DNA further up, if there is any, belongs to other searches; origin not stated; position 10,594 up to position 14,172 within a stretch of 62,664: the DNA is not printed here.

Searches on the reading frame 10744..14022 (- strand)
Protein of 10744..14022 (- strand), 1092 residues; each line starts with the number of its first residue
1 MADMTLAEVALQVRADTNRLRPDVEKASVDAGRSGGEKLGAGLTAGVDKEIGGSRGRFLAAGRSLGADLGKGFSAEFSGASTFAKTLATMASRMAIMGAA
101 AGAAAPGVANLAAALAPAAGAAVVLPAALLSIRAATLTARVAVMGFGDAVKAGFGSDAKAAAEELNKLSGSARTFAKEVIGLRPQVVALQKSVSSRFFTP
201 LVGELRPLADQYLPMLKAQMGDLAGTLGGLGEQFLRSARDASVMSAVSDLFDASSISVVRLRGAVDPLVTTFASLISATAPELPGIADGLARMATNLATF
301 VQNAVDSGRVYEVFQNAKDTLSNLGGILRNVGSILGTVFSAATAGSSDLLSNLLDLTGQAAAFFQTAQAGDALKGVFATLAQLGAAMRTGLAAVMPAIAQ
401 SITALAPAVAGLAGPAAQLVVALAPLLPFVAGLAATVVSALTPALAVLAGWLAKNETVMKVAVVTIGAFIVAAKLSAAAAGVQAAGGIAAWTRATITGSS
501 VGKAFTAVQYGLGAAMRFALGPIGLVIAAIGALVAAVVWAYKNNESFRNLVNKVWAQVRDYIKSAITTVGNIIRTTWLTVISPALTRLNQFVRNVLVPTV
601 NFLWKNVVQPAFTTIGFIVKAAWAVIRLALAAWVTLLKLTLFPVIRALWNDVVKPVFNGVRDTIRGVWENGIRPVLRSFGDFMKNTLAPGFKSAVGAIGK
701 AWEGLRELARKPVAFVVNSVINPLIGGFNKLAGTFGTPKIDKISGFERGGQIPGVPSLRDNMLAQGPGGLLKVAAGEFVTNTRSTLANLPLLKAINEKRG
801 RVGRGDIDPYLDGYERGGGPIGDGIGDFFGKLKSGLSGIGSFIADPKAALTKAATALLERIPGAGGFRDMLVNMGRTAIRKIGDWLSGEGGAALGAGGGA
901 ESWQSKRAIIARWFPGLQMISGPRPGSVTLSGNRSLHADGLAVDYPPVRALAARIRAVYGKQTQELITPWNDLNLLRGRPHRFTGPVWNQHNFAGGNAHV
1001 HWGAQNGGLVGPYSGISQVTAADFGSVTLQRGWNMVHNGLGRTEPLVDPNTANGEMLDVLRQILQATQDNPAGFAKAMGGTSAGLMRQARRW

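Call 12: search_protein_families(library=phrogs, max_evalue=0.001, proteins=[window:10744-14022:-])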
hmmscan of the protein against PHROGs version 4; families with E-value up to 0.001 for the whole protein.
window:10744-14022:- (1092 aa): 21 families
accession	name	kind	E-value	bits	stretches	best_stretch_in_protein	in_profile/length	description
phrog_4197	-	tail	1.9e-65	222.5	2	155-679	496-1006/1783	tail length tape measure protein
phrog_971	-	lysis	1.7e-58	200.3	1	2-1089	15-1052/1338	endolysin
phrog_6090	-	tail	7.5e-56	190.6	2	396-862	757-1195/1853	tail length tape measure protein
phrog_305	-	tail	2.3e-39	136.8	1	49-718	110-648/1001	tail length tape measure protein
phrog_6435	-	tail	2.2e-29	102.6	1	69-575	253-771/2090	tail length tape measure protein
phrog_934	-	tail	2e-28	99.4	1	57-542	150-636/1988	tail length tape measure protein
phrog_58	-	tail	9.3e-24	84.9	1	426-865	567-959/1544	tail length tape measure protein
phrog_3547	-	tail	7.2e-23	81.4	1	158-542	310-684/1767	tail length tape measure protein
phrog_1535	-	tail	6.7e-21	75.2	1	291-973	586-1088/1152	tail length tape measure protein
phrog_2337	-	tail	3.6e-19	69.5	1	53-427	134-484/1326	tail length tape measure protein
phrog_1272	-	tail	1.9e-17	63.4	1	434-708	547-782/1606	tail length tape measure protein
phrog_8927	-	tail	3e-16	59.7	1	593-780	740-942/1619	tail length tape measure protein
phrog_991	-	tail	4.4e-16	58.7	1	372-731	567-803/1966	tail length tape measure protein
phrog_7025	-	tail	3.9e-14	51.6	2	568-754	1870-2057/2880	tail length tape measure protein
phrog_167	-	tail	3e-10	39.5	1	548-928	828-1212/1555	tail length tape measure protein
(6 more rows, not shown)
